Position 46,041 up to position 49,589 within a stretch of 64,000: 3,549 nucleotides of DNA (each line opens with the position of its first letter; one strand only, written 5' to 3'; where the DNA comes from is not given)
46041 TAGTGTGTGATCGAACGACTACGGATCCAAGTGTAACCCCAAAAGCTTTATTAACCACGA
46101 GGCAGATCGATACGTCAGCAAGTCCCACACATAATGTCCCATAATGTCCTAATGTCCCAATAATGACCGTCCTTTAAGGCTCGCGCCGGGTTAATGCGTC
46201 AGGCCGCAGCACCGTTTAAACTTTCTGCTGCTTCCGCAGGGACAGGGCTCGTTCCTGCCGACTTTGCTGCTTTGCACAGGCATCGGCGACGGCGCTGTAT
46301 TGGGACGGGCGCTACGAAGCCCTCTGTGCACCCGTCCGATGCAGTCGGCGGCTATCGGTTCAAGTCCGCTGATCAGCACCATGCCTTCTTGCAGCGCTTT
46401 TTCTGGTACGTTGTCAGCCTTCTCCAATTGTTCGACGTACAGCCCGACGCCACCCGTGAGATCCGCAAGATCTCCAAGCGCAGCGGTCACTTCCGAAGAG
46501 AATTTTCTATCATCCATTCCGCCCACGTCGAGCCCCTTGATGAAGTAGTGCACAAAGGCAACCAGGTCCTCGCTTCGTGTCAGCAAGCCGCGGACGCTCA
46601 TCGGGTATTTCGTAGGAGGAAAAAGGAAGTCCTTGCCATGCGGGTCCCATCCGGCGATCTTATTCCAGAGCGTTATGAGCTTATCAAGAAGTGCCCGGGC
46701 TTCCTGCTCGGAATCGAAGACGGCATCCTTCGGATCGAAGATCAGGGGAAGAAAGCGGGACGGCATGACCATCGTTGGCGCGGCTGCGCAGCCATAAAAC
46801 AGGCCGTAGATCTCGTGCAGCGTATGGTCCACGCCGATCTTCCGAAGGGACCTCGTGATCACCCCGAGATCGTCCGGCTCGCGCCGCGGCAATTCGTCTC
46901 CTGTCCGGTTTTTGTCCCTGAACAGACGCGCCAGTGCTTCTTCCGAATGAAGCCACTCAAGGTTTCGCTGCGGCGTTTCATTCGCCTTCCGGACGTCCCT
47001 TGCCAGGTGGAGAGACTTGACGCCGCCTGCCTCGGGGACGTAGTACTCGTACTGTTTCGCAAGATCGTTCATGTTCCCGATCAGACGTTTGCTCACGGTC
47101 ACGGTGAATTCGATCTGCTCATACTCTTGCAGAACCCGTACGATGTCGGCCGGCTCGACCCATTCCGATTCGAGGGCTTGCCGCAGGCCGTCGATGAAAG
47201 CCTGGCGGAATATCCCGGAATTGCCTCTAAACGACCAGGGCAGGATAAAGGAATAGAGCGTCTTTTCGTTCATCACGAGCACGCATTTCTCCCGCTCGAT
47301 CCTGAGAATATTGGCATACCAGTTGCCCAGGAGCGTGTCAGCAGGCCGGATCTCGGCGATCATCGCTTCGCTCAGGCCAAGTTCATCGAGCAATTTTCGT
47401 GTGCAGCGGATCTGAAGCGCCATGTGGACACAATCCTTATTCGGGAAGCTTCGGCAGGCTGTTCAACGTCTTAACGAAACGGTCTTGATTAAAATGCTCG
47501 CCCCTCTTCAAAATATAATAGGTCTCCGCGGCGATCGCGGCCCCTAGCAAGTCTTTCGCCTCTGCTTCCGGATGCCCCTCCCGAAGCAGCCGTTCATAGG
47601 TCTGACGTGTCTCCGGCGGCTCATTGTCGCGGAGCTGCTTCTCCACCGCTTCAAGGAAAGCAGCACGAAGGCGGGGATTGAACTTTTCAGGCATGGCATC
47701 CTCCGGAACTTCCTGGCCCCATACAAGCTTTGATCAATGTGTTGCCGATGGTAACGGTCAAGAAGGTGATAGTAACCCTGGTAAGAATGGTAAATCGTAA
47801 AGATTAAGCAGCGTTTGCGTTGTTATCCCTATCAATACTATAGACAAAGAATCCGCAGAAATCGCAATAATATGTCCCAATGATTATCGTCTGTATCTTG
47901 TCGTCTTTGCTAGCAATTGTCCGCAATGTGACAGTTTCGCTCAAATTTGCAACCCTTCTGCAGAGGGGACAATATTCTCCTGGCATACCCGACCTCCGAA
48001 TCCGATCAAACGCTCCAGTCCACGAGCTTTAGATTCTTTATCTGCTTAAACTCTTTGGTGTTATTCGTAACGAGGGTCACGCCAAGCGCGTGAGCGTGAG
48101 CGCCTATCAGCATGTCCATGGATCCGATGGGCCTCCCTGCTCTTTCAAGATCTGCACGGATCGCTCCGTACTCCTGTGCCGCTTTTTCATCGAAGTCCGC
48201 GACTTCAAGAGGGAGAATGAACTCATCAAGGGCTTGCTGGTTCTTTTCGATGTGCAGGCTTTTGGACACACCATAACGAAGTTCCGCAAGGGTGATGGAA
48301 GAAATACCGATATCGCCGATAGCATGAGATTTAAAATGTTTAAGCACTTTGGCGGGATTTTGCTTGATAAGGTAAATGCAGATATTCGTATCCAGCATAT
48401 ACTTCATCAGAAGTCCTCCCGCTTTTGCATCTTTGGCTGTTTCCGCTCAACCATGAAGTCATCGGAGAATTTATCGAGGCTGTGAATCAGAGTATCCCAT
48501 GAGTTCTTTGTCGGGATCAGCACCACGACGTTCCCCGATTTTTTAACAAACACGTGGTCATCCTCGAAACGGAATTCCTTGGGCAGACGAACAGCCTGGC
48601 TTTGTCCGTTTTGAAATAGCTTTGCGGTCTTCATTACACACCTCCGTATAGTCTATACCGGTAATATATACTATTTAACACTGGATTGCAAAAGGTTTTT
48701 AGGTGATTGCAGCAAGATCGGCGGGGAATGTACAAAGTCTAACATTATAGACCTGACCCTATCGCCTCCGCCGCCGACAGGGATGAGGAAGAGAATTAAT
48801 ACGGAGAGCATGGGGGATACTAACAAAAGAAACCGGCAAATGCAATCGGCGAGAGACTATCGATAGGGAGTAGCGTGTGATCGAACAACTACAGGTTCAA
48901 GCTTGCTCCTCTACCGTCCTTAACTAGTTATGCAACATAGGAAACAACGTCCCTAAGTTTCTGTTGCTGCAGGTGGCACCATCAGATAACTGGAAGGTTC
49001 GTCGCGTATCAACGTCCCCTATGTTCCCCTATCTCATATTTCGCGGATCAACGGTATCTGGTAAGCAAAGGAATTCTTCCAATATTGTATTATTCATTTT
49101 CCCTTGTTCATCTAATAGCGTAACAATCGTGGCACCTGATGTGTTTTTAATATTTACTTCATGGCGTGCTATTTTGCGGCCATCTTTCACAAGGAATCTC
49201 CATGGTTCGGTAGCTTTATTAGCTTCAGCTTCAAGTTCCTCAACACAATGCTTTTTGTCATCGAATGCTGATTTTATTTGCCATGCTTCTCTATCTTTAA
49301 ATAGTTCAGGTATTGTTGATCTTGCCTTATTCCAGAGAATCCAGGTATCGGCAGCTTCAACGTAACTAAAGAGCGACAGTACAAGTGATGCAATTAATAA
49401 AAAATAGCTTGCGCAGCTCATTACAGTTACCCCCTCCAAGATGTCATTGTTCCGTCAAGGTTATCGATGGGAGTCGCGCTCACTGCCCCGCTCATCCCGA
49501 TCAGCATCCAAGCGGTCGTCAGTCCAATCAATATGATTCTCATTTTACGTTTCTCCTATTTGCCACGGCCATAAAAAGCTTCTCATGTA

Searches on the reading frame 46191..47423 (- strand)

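Call 3: search_protein_families(library=pfam, proteins=[window:46191-47423:-], max_evalue=0.01)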
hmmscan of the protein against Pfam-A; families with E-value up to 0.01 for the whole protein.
window:46191-47423:- (410 aa): 3 families
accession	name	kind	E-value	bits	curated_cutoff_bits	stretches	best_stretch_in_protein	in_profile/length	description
PF22016.2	DUF6933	-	1e-31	110.3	27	1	4-162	1-156/157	Domain of unknown function (DUF6933)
PF03695.18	UPF0149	-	9.5e-10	39.4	25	1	201-344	18-161/181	Uncharacterised protein family (UPF0149)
PF02810.21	SEC-C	-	1.5e-08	34.8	20.4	1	390-407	1-18/19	SEC-C motif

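Call 4: search_protein_families(library=padloc, proteins=[window:46191-47423:-], max_evalue=0.01)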
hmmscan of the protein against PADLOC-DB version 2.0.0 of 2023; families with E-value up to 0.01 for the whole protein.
window:46191-47423:- (410 aa): 7 families
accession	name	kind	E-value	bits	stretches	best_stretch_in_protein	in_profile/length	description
PDLC04917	PDC-S12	-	2.6e-11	41.9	1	378-406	189-216/218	-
PDLC05054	PDC-S63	-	6.6e-11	40.3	1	4-130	3-139/190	-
PDLC00833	E1-E2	-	6.2e-05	20.6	1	384-406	168-190/222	E1-E2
PDLC05056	PDC-S63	-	8.8e-05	20.6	1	4-138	3-142/201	-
PDLC05057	PDC-S63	-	0.00046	17.7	1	31-136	42-156/231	-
PDLC00872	E2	-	0.00053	17.5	1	383-406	163-186/216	E2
PDLC00865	E2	-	0.0025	15.2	1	385-407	167-189/219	E2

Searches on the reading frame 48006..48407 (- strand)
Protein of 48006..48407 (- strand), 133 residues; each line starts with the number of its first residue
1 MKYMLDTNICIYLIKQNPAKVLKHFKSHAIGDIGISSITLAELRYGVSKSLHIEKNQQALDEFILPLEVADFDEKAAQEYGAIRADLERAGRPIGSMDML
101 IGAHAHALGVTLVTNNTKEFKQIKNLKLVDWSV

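Call 3: search_protein_families(library=pfam, proteins=[window:48006-48407:-], max_evalue=0.01)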
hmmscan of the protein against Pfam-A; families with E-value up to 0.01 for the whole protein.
window:48006-48407:- (133 aa): 1 family
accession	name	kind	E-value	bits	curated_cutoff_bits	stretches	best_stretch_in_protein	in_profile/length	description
PF01850.27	PIN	-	2.1e-18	67.5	23.6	1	3-124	1-118/120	PIN domain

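Call 4: search_protein_families(library=padloc, proteins=[window:48006-48407:-], max_evalue=0.01)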
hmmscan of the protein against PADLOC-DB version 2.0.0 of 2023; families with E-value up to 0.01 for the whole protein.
window:48006-48407:- (133 aa): 0 families

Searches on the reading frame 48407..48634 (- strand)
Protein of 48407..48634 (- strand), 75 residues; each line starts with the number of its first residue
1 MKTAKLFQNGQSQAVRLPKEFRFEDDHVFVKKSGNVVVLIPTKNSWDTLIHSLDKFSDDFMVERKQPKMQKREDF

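Call 3: search_protein_families(library=pfam, proteins=[window:48407-48634:-], max_evalue=0.01)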
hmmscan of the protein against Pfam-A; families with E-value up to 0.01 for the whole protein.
window:48407-48634:- (75 aa): 1 family
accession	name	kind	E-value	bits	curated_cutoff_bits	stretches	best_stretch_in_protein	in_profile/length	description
PF04014.23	MazE_antitoxin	-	5.3e-08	33.1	24.7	1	7-47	2-48/48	Antidote-toxin recognition MazE, bacterial antitoxin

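Call 4: search_protein_families(library=padloc, proteins=[window:48407-48634:-], max_evalue=0.01)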
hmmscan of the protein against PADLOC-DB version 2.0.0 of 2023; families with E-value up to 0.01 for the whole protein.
window:48407-48634:- (75 aa): 0 families

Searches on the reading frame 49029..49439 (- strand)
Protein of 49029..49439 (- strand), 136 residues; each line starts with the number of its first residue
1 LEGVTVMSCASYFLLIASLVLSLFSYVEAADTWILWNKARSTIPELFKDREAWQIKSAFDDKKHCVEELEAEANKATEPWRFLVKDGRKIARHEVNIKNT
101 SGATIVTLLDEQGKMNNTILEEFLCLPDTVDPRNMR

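Call 3: search_protein_families(library=pfam, proteins=[window:49029-49439:-], max_evalue=0.01)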
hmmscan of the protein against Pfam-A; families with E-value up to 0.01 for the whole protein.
window:49029-49439:- (136 aa): 1 family
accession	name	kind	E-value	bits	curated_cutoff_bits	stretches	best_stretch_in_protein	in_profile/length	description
PF06832.18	BiPBP_C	-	0.0077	16.5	26.8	0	67-117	33-87/90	Penicillin-Binding Protein C-terminus Family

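Call 4: search_protein_families(library=padloc, proteins=[window:49029-49439:-], max_evalue=0.01)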
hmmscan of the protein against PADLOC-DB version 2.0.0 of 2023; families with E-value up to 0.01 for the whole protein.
window:49029-49439:- (136 aa): 0 families

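Call 5: search_protein_families(library=ncbifam, proteins=[window:49029-49439:-], max_evalue=0.1)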
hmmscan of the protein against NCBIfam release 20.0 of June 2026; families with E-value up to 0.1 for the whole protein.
window:49029-49439:- (136 aa): 0 families
